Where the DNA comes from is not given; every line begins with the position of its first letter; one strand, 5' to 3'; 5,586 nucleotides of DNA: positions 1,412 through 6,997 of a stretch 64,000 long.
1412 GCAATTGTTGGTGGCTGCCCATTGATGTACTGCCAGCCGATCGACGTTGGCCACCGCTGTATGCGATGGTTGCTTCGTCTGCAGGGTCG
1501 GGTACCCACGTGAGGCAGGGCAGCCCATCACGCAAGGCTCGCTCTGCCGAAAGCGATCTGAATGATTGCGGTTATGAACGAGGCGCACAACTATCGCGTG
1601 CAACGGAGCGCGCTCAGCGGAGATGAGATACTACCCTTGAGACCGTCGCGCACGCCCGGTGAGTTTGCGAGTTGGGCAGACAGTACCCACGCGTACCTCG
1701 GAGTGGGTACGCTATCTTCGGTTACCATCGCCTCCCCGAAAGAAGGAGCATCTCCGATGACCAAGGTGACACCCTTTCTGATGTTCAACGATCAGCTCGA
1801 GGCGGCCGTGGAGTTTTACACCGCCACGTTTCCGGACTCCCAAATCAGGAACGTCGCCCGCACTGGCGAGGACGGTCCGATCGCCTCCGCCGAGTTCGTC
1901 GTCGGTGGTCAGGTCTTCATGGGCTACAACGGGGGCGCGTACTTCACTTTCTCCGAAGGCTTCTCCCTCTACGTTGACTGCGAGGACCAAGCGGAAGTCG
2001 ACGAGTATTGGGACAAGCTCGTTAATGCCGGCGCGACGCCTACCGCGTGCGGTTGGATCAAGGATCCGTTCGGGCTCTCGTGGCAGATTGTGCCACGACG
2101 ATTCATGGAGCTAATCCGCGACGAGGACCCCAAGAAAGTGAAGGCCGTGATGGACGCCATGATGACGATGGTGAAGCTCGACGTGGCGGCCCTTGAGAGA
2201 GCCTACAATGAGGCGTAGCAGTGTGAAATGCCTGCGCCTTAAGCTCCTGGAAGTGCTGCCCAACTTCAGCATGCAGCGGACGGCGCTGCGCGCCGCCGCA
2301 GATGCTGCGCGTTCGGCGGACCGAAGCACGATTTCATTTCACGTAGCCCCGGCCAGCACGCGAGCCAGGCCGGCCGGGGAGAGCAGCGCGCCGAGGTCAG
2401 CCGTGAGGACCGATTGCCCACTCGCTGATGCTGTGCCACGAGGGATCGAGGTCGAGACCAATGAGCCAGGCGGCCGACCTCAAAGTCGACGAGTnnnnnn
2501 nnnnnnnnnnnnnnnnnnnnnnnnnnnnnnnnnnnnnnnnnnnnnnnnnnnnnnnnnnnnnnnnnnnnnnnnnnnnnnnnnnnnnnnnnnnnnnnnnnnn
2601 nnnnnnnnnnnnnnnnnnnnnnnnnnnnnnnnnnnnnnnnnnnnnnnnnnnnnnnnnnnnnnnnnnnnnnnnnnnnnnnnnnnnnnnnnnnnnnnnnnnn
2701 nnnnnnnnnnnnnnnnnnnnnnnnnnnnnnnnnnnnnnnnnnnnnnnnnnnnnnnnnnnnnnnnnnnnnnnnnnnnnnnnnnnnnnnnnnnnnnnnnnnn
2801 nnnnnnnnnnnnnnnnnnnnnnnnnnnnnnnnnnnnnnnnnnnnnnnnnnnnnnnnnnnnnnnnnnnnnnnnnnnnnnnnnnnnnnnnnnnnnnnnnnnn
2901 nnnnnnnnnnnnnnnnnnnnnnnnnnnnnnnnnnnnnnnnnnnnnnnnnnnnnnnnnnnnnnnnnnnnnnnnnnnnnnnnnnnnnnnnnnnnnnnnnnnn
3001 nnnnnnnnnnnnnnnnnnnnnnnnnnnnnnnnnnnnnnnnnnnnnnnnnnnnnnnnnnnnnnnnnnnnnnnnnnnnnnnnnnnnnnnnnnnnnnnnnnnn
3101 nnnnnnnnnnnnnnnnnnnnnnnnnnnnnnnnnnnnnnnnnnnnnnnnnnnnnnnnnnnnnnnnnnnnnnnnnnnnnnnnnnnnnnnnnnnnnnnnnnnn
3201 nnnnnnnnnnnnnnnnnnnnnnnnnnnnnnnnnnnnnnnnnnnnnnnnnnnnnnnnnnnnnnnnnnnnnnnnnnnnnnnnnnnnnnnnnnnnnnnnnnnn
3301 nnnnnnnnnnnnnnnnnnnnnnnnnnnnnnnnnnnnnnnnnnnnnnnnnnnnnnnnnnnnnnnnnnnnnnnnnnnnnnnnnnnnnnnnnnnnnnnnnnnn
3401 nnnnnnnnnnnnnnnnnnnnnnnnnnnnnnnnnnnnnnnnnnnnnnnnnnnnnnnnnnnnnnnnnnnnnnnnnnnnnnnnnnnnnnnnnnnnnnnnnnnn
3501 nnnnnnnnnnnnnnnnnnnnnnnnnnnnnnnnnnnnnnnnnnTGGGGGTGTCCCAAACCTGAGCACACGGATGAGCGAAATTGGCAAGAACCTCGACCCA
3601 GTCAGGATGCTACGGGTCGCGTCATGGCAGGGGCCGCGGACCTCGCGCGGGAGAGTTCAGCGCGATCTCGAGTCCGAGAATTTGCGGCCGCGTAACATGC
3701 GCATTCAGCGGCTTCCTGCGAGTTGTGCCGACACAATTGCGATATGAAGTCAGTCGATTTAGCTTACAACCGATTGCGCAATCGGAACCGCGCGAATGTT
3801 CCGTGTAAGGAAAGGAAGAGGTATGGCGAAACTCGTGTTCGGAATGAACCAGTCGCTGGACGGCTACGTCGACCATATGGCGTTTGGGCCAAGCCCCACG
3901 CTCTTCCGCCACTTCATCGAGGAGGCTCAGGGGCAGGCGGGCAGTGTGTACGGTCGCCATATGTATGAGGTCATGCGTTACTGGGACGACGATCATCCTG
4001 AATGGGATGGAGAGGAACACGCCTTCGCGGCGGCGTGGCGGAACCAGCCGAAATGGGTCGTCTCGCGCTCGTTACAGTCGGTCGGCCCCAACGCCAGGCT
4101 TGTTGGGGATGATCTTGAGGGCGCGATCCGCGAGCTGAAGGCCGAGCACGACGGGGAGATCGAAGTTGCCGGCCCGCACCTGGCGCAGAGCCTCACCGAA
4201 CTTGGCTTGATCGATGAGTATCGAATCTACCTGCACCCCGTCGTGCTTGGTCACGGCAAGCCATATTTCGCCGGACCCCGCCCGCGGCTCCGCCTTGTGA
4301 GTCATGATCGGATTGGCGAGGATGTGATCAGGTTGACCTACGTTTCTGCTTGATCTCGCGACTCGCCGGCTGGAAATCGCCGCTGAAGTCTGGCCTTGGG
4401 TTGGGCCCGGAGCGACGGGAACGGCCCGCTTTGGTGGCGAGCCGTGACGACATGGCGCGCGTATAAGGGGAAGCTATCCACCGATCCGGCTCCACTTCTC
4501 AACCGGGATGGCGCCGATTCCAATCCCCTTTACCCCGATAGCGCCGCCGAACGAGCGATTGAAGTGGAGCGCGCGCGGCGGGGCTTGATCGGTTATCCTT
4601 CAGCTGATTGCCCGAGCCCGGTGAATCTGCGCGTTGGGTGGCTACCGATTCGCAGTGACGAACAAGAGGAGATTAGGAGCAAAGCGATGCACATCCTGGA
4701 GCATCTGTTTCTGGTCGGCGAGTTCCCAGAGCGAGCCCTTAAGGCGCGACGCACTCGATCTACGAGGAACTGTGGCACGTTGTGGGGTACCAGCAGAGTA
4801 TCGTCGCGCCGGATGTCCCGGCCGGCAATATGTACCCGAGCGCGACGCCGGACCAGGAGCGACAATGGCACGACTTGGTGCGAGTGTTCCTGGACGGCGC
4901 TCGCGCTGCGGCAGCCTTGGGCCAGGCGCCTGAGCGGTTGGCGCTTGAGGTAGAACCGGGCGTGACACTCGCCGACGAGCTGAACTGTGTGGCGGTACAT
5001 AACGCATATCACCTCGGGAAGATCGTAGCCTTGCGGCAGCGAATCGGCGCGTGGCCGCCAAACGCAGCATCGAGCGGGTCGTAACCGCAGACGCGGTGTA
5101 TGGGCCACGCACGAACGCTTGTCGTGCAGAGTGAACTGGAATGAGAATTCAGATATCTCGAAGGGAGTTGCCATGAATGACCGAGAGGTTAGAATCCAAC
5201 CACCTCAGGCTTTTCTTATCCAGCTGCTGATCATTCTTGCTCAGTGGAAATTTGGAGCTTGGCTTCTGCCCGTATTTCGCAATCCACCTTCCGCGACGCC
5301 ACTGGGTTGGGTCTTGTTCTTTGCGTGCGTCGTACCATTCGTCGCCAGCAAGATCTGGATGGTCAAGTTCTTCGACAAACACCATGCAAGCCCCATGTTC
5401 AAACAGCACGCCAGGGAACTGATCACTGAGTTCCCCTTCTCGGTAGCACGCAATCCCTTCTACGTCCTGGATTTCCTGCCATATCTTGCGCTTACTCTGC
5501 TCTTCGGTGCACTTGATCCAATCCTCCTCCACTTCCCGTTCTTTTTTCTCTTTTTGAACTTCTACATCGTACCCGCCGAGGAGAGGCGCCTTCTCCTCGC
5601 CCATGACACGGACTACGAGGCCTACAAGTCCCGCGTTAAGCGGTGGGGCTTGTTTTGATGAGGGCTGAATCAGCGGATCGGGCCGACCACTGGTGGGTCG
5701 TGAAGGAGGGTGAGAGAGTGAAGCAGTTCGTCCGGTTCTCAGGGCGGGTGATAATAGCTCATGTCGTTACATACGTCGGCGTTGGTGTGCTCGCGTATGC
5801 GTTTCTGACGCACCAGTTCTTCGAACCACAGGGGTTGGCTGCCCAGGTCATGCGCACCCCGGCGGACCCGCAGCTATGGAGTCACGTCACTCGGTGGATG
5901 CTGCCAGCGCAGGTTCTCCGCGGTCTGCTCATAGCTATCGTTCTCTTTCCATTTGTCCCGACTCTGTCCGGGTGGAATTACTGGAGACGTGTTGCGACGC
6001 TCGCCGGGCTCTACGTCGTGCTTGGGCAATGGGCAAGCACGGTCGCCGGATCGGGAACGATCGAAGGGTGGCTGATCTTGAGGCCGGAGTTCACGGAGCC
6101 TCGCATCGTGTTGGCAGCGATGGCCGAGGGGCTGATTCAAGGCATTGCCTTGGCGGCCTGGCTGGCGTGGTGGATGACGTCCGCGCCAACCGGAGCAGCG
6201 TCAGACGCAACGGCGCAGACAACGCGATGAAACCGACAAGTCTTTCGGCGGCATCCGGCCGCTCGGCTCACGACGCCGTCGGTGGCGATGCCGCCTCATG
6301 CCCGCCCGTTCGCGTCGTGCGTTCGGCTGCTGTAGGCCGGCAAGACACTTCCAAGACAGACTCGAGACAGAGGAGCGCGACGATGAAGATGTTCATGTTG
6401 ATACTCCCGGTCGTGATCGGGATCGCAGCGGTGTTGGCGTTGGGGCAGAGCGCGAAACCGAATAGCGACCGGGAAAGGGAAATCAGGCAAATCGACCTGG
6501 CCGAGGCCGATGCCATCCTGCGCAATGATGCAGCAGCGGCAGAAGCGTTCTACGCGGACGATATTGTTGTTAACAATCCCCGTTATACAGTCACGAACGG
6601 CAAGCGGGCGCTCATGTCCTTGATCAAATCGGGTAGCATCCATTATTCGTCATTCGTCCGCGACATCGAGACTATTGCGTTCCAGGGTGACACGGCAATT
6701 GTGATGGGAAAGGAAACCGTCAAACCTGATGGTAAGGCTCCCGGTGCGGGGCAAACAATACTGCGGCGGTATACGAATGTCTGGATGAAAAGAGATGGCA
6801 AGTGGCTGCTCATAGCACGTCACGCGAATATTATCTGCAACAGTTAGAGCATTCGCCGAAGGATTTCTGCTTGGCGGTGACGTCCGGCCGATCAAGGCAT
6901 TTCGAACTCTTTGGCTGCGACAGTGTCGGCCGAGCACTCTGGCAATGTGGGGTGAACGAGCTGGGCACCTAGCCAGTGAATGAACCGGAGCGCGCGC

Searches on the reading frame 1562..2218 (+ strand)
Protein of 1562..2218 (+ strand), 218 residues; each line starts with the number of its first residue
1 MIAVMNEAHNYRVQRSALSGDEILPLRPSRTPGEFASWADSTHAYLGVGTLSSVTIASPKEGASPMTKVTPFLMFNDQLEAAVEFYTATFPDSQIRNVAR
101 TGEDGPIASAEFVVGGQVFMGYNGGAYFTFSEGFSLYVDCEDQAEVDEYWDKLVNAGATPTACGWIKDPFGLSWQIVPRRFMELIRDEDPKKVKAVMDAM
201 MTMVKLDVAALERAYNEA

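Call 67: search_protein_families(library=pfam, proteins=[window:1562-2218:+], max_evalue=0.001)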
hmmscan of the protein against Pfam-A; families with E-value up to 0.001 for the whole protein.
window:1562-2218:+ (218 aa): 1 family
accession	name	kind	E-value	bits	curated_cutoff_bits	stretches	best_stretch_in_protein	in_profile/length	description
PF06983.19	3-dmu-9_3-mt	-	1.7e-38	132.1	24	1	68-177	2-116/116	3-demethylubiquinone-9 3-methyltransferase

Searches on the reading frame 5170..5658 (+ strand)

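Call 67: search_protein_families(library=pfam, proteins=[window:5170-5658:+], max_evalue=0.001)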
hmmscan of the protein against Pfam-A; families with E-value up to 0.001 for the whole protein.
window:5170-5658:+ (162 aa): 1 family
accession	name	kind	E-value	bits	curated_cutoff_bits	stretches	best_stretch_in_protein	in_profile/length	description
PF04191.18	PEMT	-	2.4e-07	31.6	25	1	50-131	9-89/105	Phospholipid methyltransferase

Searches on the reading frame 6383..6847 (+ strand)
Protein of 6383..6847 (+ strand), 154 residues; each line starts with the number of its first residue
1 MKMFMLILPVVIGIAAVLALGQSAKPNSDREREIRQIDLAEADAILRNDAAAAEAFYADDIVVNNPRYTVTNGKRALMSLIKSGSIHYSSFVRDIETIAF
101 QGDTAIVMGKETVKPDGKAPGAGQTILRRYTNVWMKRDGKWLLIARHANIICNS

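Call 67: search_protein_families(library=pfam, proteins=[window:6383-6847:+], max_evalue=0.001)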
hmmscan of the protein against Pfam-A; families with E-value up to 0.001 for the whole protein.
window:6383-6847:+ (154 aa): 4 families
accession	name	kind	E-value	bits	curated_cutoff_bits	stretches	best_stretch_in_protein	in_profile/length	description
PF14534.12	DUF4440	-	6.5e-21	75.2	25.2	1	34-143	1-107/107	Domain of unknown function (DUF4440)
PF12680.13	SnoaL_2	-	1.1e-09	39.3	27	1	43-142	6-100/102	SnoaL-like domain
PF08332.16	CaMKII_AD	-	0.00047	20.8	22.1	0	101-147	77-123/128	Calcium/calmodulin dependent protein kinase II association domain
PF13474.12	SnoaL_3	-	0.0008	20.2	22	1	42-148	9-116/121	SnoaL-like domain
